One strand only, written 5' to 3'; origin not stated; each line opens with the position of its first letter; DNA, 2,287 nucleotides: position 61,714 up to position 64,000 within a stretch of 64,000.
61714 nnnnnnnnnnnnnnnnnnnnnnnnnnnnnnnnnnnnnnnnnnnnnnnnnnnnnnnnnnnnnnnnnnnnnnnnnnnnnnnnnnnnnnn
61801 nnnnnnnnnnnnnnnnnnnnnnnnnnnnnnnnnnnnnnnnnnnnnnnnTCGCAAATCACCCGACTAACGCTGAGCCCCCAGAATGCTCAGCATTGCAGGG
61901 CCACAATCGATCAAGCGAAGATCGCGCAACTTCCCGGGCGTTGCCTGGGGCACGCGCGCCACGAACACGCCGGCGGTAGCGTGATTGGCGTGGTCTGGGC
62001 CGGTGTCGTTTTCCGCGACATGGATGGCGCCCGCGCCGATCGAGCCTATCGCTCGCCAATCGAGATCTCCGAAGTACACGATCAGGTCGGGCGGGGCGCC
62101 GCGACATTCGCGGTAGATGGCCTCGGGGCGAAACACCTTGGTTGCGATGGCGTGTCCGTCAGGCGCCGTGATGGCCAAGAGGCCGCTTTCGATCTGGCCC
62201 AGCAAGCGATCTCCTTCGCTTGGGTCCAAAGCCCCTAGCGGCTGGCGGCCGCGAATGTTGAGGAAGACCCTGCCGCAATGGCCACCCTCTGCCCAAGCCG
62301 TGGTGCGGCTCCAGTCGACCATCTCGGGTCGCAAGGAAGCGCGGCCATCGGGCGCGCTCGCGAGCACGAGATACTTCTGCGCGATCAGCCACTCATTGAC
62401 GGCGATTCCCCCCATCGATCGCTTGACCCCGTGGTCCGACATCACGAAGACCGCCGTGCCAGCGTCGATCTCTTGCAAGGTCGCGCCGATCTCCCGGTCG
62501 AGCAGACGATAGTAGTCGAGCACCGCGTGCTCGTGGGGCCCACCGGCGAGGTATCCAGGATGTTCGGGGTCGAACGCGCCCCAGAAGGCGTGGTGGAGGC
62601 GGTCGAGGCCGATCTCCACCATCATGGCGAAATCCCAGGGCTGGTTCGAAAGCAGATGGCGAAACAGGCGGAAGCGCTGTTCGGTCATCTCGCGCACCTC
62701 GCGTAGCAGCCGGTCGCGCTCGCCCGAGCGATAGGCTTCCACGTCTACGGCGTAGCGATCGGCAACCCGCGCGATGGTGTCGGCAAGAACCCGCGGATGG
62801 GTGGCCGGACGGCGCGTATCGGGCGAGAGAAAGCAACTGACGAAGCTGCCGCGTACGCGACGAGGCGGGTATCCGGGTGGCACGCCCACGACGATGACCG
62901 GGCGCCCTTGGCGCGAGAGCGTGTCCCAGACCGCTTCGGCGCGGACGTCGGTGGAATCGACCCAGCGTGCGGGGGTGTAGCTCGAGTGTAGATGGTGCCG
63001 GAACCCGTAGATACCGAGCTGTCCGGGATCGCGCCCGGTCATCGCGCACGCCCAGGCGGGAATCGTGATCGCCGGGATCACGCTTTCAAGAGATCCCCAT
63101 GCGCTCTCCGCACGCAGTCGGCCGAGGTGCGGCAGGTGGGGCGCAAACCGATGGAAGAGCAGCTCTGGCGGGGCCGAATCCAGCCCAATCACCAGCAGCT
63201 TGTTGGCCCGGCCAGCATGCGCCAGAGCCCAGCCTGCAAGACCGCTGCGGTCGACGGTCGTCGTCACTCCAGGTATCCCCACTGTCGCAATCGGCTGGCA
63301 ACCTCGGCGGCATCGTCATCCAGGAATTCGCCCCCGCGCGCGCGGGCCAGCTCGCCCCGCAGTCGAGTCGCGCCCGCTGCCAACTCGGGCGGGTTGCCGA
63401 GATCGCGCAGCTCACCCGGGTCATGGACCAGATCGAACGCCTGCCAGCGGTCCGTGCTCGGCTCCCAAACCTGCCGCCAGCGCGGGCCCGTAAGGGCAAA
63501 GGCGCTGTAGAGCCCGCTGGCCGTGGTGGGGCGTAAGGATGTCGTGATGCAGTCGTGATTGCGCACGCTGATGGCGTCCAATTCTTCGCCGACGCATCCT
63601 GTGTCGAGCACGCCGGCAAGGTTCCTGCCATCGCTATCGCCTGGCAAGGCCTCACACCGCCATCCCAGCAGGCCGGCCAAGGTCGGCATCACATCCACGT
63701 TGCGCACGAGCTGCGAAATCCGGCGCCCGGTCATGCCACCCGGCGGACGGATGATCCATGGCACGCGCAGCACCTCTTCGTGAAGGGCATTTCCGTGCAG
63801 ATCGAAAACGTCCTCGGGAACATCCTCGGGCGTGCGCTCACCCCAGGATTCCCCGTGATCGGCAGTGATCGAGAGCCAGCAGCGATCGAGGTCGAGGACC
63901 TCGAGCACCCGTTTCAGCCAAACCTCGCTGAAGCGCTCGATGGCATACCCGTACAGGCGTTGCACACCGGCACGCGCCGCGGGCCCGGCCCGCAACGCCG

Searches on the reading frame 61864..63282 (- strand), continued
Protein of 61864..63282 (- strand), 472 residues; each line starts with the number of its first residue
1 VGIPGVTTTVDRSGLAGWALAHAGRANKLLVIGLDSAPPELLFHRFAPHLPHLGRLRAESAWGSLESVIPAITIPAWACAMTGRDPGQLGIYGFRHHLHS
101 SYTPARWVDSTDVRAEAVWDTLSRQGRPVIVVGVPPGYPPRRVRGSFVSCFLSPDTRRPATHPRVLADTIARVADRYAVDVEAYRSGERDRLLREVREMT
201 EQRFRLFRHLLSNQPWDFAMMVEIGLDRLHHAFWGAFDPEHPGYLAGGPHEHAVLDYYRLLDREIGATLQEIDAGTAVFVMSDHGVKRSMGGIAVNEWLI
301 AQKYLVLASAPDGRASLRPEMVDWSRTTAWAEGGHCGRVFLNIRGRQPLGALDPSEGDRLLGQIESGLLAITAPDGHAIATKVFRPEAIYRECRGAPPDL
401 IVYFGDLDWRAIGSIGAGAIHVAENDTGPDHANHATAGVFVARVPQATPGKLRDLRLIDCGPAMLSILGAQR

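Call 62: search_protein_families(library=ncbifam, proteins=[L038:5513-6574:+, L038:6590-7696:+, L038:7693-8757:+, L038:8754-10004:+], max_evalue=0.00001)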
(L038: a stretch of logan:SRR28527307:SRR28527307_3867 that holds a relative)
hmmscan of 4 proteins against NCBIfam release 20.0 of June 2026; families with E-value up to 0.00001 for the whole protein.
L038:5513-6574:+ (353 aa): 0 families

L038:6590-7696:+ (368 aa): 61 families (the best 25 are shown)
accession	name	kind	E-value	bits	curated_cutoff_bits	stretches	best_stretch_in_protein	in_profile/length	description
TIGR04103.1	rSAM_nif11_3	equivalog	7.5e-73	245.5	725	1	20-363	7-352/412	nif11-class peptide radical SAM maturase 3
TIGR03913.1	rad_SAM_trio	equivalog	1.5e-69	234.6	591.75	1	19-362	20-361/477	GDL motif peptide-associated radical SAM/SPASM maturase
TIGR04545.1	rSAM_ahbD_hemeb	equivalog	1.2e-42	146.6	500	1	20-355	2-337/339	heme b synthase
TIGR04053.2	TIGR04053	equivalog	4.4e-40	138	395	1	15-205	5-196/366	TIGR04053 family radical SAM/SPASM domain-containing protein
TIGR04133.1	rSAM_w_lipo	hypoth_equivalog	3.4e-39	134.8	425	1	19-335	25-330/350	TIGR04133 family radical SAM/SPASM protein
TIGR03962.1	mycofact_rSAM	equivalog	4.7e-38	131.2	265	1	20-355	14-333/339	mycofactocin radical SAM maturase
TIGR04055.1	rSAM_NirJ2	equivalog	5.8e-33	114.8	500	1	21-355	3-324/326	putative heme d1 biosynthesis radical SAM protein NirJ2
TIGR04051.1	rSAM_NirJ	equivalog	9.8e-32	110.3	515.45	2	20-188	4-169/354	heme d1 biosynthesis radical SAM protein NirJ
TIGR04347.1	pseudo_SAM_Halo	equivalog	2.8e-30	105.8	525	1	18-190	38-207/390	TIGR04347 family pseudo-SAM/SPASM protein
TIGR04546.1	rSAM_ahbC_deAc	equivalog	7.9e-29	100.6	650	1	20-183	41-201/390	12,18-didecarboxysiroheme deacetylase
TIGR02109.1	PQQ_syn_pqqE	equivalog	1.6e-28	99.7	381.35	1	17-354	6-331/358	pyrroloquinoline quinone biosynthesis protein PqqE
TIGR04054.1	rSAM_NirJ1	equivalog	2.2e-28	99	650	1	20-180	38-195/387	putative heme d1 biosynthesis radical SAM protein NirJ1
NF050035.1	rSAM_WgK_link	exception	2.5e-27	95.9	650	2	16-201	7-190/367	radical SAM/SPASM peptide maturase WgkB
TIGR04250.1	SCM_rSAM_ScmE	equivalog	1.6e-25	89.8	400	1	22-357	7-350/358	SynChlorMet cassette radical SAM/SPASM protein ScmE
TIGR04303.1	GeoRSP_rSAM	equivalog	5.6e-25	88.6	400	1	18-353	5-324/325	GeoRSP system radical SAM/SPASM protein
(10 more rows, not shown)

L038:7693-8757:+ (354 aa): 56 families (the best 25 are shown)
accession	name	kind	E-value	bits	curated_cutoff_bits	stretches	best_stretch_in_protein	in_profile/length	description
TIGR04103.1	rSAM_nif11_3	equivalog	1.3e-73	248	725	1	11-343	6-343/412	nif11-class peptide radical SAM maturase 3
TIGR03913.1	rad_SAM_trio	equivalog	6.8e-60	202.8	591.75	1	10-342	19-352/477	GDL motif peptide-associated radical SAM/SPASM maturase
TIGR04545.1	rSAM_ahbD_hemeb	equivalog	2.4e-46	158.7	500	1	13-343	3-336/339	heme b synthase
TIGR04347.1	pseudo_SAM_Halo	equivalog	9e-40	137.1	525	2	5-175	35-205/390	TIGR04347 family pseudo-SAM/SPASM protein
TIGR04055.1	rSAM_NirJ2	equivalog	2.1e-39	135.9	500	1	13-343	3-323/326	putative heme d1 biosynthesis radical SAM protein NirJ2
TIGR04133.1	rSAM_w_lipo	hypoth_equivalog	2.9e-39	135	425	1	6-326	20-332/350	TIGR04133 family radical SAM/SPASM protein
TIGR04053.2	TIGR04053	equivalog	9.5e-39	133.7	395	1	4-229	3-229/366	TIGR04053 family radical SAM/SPASM domain-containing protein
TIGR04546.1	rSAM_ahbC_deAc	equivalog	3.3e-37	128.2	650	1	6-175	37-206/390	12,18-didecarboxysiroheme deacetylase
TIGR04051.1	rSAM_NirJ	equivalog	1.9e-36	125.8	515.45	1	11-346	3-350/354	heme d1 biosynthesis radical SAM protein NirJ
TIGR03962.1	mycofact_rSAM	equivalog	8e-34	117.3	265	1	11-333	13-321/339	mycofactocin radical SAM maturase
TIGR04054.1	rSAM_NirJ1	equivalog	5.4e-32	110.9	650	1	11-171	37-199/387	putative heme d1 biosynthesis radical SAM protein NirJ1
NF045574.1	sacti_mat_StsB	exception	1.1e-30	107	625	1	8-340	94-410/466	StsB family radical SAM/SPASM domain sactipeptide maturase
TIGR04303.1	GeoRSP_rSAM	equivalog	1.6e-29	103.5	400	1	12-342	7-324/325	GeoRSP system radical SAM/SPASM protein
TIGR04250.1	SCM_rSAM_ScmE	equivalog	8.4e-29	100.6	400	1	15-337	8-339/358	SynChlorMet cassette radical SAM/SPASM protein ScmE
TIGR02109.1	PQQ_syn_pqqE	equivalog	1.3e-23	83.5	381.35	1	11-336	8-323/358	pyrroloquinoline quinone biosynthesis protein PqqE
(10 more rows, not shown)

L038:8754-10004:+ (416 aa): 4 families
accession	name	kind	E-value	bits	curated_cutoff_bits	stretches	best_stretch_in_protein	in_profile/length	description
NF010322.0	PRK13759.1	equivalog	2.4e-21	75.8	481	2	3-101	9-98/486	arylsulfatase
NF045661.1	HdlasePehA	equivalog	2.9e-14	52.6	900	1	3-103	5-95/506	phosphoric/sulfuric ester hydrolase PehA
TIGR03417.1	chol_sulfatase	equivalog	5.2e-12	45.4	433.45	1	216-388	283-435/500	choline-sulfatase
NF052527.1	Mn_arylsulf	exception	3.2e-10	39.5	850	0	3-102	4-95/479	manganese-dependent arylsulfatase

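Call 80: search_protein_families(library=padloc, proteins=[window:61864-63267:-], max_evalue=0.001)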
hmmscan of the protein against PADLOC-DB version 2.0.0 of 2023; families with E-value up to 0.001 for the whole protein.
window:61864-63267:- (467 aa): 0 families

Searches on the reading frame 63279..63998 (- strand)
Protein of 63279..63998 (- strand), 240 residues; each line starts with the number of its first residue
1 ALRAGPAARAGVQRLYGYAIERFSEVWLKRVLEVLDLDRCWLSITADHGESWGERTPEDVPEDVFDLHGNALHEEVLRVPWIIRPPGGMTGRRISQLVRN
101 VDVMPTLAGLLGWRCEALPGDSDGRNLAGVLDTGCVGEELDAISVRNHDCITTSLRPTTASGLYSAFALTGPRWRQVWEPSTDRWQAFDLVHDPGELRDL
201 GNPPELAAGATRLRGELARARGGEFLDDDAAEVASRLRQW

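Call 8: search_protein_families(library=pfam, proteins=[window:63279-63998:-], max_evalue=0.01)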
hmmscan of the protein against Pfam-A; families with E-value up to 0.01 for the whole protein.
window:63279-63998:- (240 aa): 2 families
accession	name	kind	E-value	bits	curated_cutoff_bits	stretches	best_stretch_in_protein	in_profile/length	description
PF00884.28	Sulfatase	-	2.1e-07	31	25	1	28-112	217-300/301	Sulfatase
PF16347.10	SGSH_C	-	6.8e-07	30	29.3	1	72-114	11-54/154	N-sulphoglucosamine sulphohydrolase, C-terminal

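Call 9: search_protein_families(library=ncbifam, proteins=[window:63279-63998:-], max_evalue=0.01)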
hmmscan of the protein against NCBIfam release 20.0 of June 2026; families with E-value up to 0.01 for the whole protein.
window:63279-63998:- (240 aa): 4 families
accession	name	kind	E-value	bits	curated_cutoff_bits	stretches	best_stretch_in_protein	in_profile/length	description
TIGR03417.1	chol_sulfatase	equivalog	1.9e-09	36.9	433.45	1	38-221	280-440/500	choline-sulfatase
NF010322.0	PRK13759.1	equivalog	1.4e-08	33.7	481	1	73-229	321-468/486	arylsulfatase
NF045661.1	HdlasePehA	equivalog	3e-05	22.8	900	1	38-145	309-406/506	phosphoric/sulfuric ester hydrolase PehA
NF052527.1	Mn_arylsulf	exception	0.00014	20.9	850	1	76-203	321-434/479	manganese-dependent arylsulfatase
